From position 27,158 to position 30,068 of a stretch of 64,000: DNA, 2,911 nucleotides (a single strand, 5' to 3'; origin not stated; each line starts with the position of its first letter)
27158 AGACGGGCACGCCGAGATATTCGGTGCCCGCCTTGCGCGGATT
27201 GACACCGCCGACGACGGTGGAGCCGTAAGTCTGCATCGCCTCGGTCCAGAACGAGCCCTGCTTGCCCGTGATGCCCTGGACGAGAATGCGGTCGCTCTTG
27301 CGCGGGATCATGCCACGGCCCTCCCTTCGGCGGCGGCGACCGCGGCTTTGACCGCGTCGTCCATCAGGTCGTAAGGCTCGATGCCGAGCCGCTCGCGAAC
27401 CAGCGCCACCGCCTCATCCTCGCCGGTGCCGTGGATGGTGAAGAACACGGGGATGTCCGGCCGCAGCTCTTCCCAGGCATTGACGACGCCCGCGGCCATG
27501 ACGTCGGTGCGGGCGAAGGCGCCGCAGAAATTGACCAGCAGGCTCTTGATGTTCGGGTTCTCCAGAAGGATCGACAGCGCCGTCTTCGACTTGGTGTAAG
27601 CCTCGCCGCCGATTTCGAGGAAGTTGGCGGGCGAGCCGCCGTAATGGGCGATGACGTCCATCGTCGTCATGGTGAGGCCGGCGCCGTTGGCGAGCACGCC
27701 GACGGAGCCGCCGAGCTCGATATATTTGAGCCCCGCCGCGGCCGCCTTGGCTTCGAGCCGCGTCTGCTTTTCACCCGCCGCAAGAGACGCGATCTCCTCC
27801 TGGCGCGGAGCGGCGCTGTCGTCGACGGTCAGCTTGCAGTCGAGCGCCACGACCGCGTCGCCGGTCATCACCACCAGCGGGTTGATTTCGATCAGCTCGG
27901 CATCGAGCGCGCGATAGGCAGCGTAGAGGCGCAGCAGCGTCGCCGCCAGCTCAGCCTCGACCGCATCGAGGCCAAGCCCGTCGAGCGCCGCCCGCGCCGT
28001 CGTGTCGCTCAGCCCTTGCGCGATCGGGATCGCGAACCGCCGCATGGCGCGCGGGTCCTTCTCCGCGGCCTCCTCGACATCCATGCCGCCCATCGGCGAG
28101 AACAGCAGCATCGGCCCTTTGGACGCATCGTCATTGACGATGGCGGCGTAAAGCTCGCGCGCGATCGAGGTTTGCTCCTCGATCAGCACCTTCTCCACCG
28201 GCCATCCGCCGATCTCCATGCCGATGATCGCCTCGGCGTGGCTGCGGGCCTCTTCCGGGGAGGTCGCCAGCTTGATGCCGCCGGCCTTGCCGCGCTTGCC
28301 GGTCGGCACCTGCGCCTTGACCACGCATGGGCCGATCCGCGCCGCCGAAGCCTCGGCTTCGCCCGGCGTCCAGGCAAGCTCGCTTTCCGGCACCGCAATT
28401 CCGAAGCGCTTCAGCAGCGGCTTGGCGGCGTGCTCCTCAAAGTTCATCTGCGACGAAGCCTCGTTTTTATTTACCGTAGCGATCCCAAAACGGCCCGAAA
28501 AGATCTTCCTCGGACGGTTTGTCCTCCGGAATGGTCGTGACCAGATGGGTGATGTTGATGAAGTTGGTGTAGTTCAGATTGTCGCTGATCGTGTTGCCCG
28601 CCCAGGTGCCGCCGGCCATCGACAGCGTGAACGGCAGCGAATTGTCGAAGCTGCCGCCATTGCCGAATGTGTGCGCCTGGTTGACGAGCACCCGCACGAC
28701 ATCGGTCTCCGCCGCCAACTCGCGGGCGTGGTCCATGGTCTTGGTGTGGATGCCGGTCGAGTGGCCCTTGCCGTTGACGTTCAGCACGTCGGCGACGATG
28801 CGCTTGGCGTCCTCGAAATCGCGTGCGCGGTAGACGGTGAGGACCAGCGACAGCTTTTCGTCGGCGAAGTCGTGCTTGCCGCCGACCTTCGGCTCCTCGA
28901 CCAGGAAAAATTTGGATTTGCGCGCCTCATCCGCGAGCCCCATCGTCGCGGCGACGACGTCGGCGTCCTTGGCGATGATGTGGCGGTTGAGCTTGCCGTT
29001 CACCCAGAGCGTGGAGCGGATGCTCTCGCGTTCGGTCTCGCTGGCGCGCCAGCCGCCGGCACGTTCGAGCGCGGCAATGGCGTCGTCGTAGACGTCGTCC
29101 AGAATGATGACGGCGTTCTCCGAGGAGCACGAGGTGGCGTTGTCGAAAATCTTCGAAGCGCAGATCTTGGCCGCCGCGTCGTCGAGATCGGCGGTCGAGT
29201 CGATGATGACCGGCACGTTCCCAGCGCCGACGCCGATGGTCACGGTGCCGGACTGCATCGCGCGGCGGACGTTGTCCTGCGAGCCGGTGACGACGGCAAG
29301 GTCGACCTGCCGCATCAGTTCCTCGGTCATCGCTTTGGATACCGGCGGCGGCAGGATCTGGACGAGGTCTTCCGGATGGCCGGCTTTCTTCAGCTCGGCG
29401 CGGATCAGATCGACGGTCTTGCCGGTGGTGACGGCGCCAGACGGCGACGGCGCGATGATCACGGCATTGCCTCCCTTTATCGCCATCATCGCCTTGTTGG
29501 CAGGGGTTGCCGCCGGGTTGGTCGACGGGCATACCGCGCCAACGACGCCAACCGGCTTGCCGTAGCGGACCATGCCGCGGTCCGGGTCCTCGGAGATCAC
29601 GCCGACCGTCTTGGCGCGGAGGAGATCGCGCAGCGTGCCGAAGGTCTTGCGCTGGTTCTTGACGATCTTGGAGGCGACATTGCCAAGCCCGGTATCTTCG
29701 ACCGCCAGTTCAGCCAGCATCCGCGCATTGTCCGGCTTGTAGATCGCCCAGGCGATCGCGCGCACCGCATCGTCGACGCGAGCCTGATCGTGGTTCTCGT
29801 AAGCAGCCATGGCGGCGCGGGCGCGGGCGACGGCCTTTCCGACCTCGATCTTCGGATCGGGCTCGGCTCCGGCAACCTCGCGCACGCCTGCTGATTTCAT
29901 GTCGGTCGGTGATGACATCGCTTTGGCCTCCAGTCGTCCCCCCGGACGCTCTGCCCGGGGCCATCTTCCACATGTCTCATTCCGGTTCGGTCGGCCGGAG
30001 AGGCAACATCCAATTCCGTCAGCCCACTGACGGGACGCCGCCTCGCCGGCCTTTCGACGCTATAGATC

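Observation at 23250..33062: Ten-gene operon for sulfoacetate / sulfoacetaldehyde catabolism with an unusual enzyme and transporter set (tctABC, SauS-like ALDH, two-subunit SucCD-like ligase, xsc, ackA)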

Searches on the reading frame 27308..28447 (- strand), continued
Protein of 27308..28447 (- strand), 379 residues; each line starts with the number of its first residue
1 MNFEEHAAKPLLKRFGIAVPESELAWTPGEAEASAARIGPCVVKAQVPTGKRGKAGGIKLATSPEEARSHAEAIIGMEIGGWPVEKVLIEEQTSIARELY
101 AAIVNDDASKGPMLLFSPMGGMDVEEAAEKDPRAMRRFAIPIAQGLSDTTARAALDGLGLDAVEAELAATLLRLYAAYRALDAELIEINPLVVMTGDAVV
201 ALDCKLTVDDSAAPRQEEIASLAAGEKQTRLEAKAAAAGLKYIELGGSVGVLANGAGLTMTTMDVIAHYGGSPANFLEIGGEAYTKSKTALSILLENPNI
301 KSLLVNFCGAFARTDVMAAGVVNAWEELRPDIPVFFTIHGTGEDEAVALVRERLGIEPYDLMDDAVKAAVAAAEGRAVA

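Call 77: search_solved_structures(query=window:27308-28447:-, max_evalue=1e-60, show_alignments=2)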
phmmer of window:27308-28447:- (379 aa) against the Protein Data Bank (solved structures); distinct sequences matched with E-value up to 1e-60: 7.
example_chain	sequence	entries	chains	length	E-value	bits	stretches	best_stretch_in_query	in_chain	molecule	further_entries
3ufx_B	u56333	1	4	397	9.2e-83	281.7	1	1-375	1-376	Succinyl-CoA synthetase beta subunit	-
1jkj_B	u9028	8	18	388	1.3e-63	218.7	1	1-376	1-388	succinyl-CoA synthetase beta subunit | SUCCINYL-COA SYNTHETASE, BETA SUBUNIT | Succinyl-CoA synthetase beta chain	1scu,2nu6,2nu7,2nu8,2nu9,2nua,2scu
1jll_B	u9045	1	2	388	1e-62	215.7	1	1-376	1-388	succinyl-CoA synthetase beta subunit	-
1cqi_B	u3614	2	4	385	2.1e-62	214.7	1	1-372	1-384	PROTEIN (SUCCINYL-COA SYNTHETASE BETA CHAIN) | SUCCINYL-COA SYNTHETASE BETA CHAIN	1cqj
6mgg_B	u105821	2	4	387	9e-62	212.6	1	1-369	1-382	Succinate--CoA ligase [ADP-forming] subunit beta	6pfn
6g4q_B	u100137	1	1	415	5.1e-61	210.2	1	3-374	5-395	Succinate--CoA ligase [ADP-forming] subunit beta, mitochondrial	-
9swj_D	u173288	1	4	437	6.2e-61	209.9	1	3-374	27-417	Succinate--CoA ligase [ADP-forming] subunit beta, mitochondrial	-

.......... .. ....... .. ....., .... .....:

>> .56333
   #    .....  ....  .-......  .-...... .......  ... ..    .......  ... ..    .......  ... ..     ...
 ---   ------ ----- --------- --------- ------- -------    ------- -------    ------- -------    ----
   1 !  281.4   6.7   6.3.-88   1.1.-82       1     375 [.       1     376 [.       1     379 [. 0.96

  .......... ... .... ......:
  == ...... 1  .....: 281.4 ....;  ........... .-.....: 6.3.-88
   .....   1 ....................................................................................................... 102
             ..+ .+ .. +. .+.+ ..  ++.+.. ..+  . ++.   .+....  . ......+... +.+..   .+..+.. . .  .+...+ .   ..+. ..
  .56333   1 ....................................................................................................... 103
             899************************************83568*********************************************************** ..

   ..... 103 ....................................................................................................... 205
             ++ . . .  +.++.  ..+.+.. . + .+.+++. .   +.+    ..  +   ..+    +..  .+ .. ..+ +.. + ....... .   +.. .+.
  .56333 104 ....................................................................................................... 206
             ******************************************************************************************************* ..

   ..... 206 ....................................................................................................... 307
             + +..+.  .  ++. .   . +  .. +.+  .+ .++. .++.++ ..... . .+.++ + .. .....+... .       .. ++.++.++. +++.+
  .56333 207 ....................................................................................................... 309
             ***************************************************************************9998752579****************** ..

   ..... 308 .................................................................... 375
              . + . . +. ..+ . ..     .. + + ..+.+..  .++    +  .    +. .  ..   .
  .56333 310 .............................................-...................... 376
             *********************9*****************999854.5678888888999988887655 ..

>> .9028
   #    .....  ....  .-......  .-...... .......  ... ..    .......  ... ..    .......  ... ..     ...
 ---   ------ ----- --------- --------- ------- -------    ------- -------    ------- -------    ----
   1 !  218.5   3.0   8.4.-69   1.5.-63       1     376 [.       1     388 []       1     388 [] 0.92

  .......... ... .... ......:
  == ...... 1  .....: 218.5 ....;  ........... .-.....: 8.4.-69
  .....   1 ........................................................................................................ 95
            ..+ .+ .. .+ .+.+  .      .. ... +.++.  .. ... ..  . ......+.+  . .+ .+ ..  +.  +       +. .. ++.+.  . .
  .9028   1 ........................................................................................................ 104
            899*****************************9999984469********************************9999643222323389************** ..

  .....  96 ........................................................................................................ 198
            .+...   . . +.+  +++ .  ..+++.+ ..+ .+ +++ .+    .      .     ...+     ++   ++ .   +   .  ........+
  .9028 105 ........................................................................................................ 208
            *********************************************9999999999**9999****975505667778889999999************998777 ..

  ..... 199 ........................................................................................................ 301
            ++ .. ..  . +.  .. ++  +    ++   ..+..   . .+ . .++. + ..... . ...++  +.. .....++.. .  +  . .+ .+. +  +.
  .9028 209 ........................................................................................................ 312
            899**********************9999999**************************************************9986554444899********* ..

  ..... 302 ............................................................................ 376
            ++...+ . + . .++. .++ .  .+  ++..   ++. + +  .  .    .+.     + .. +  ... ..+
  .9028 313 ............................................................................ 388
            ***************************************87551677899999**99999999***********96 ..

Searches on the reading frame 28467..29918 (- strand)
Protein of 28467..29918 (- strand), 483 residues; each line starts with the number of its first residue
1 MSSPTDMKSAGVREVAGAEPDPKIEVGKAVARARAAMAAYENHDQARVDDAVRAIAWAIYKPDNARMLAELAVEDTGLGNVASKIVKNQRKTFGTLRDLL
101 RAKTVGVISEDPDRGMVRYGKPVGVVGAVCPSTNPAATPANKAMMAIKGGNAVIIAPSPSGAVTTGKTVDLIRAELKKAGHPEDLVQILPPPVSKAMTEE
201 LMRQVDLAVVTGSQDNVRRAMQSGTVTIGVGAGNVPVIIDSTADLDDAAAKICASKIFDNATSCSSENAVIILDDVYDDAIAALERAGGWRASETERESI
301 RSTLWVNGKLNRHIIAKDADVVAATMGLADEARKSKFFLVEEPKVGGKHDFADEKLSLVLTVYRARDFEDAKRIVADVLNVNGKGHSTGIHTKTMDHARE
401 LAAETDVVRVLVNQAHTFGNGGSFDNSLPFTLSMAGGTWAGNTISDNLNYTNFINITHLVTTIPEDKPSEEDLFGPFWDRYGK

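Call 3: search_protein_families(library=pfam, proteins=[window:28467-29918:-])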
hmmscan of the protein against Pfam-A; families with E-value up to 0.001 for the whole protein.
window:28467-29918:- (483 aa): 1 family
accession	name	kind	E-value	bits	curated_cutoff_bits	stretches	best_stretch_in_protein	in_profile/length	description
PF00171.27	Aldedh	-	3.4e-28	98.8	23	1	25-285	30-290/461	Aldehyde dehydrogenase family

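Call 4: search_protein_families(library=ncbifam, proteins=[window:28467-29918:-])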
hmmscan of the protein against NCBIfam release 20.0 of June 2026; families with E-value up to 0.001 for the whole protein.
window:28467-29918:- (483 aa): 40 families (the best 25 are shown)
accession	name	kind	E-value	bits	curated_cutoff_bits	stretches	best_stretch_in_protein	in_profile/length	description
NF047625.1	AcylSulfactDhSauS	equivalog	5.4e-235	780.5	600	1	25-483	5-464/464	acylating sulfoacetaldehyde dehydrogenase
NF010378.0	PRK13805.1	equivalog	1.3e-100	337.6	951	1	23-458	13-448/872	bifunctional acetaldehyde-CoA/alcohol dehydrogenase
TIGR02518.1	EutH_ACDH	equivalog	2.9e-84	283.6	620.1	1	29-464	13-446/488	acetaldehyde dehydrogenase (acetylating)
NF011927.0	PRK15398.1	subfamily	4.4e-60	203.7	403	1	26-443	38-445/465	aldehyde dehydrogenase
NF001221.0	PRK00197.1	equivalog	1.2e-18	67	289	1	116-424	110-379/418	glutamate-5-semialdehyde dehydrogenase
TIGR00407.1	proA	equivalog_domain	2e-17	63.2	317.45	1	116-424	97-370/398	glutamate-5-semialdehyde dehydrogenase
NF040648.1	lactal_redase_Meth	equivalog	1.8e-16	60.2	650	1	25-283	34-293/463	lactaldehyde dehydrogenase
TIGR01780.1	SSADH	subfamily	4.5e-16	58.8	646.35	1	25-285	20-281/448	succinate-semialdehyde dehydrogenase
NF050084.1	pip_6_carb_DH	equivalog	4.7e-14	52.2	730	1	22-287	17-286/475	L-piperidine-6-carboxylate dehydrogenase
TIGR01237.1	D1pyr5carbox2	equivalog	5.5e-14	51.8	659.65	1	121-417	166-471/511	L-glutamate gamma-semialdehyde dehydrogenase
NF052305.1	DioxValDhHalo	equivalog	1.1e-13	50.9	750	1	112-417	131-443/483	2,5-dioxovalerate dehydrogenase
NF006916.0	PRK09407.1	equivalog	1.9e-13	49.9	521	1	117-285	151-318/526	succinic semialdehyde dehydrogenase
NF042993.1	AlphKGSA_gudD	equivalog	2.2e-13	49.8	770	1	101-280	119-299/481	alpha-ketoglutaric semialdehyde dehydrogenase GucD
NF002852.0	PRK03137.1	subfamily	6.1e-13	48.4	648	1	112-416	162-473/514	L-glutamate gamma-semialdehyde dehydrogenase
TIGR01804.1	BADH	equivalog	1.2e-12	47.1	668.6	1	25-284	36-296/467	betaine-aldehyde dehydrogenase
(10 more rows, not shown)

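Call 43: search_solved_structures(query=window:28467-29918:-, max_evalue=1e-20)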
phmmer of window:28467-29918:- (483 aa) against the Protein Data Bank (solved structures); distinct sequences matched with E-value up to 1e-20: 15.
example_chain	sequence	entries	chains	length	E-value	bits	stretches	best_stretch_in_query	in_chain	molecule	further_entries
8cei_A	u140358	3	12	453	1.6e-80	274.6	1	24-475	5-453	Succinate-semialdehyde dehydrogenase (acetylating)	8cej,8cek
8uhw_A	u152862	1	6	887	6.3e-74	252.9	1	25-458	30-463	Aldehyde-alcohol dehydrogenase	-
13he_A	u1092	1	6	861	7.6e-74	252.6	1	26-458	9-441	Aldehyde-alcohol dehydrogenase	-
5j78_A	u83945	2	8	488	1.1e-71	245.5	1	25-463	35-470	Acetaldehyde dehydrogenase (Acetylating)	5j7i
6ahc_A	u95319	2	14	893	6.9e-67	229.7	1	25-455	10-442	Aldehyde-alcohol dehydrogenase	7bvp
6tqh_A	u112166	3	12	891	7.1e-67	229.6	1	25-455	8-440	Aldehyde-alcohol dehydrogenase | Bifunctional aldehyde-alcohol dehydrogenase AdhE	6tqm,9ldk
3my7_A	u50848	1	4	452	1.4e-66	228.6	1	25-455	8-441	Alcohol dehydrogenase/acetaldehyde dehydrogenase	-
7dag_A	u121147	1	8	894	9.3e-66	226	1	25-455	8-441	Aldehyde-alcohol dehydrogenase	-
3k9d_A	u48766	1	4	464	1.7e-63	218.5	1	32-465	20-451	ALDEHYDE DEHYDROGENASE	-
4c3s_A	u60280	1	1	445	2e-41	145.7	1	62-434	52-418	ALDEHYDE DEHYDROGENASE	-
5dbv_A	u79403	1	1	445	4.5e-40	141.3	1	62-434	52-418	Aldehyde Dehydrogenase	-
5dru_A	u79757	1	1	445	5.2e-40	141.1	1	62-434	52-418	Aldehyde Dehydrogenase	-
5jfl_A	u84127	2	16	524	2.2e-35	125.9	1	36-442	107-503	Aldehyde dehydrogenase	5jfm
6gvs_A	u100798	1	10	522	3.1e-35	125.3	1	37-443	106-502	Aldehyde dehydrogenase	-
5jfn_A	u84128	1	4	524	8.9e-34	120.6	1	36-442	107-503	Aldehyde dehydrogenase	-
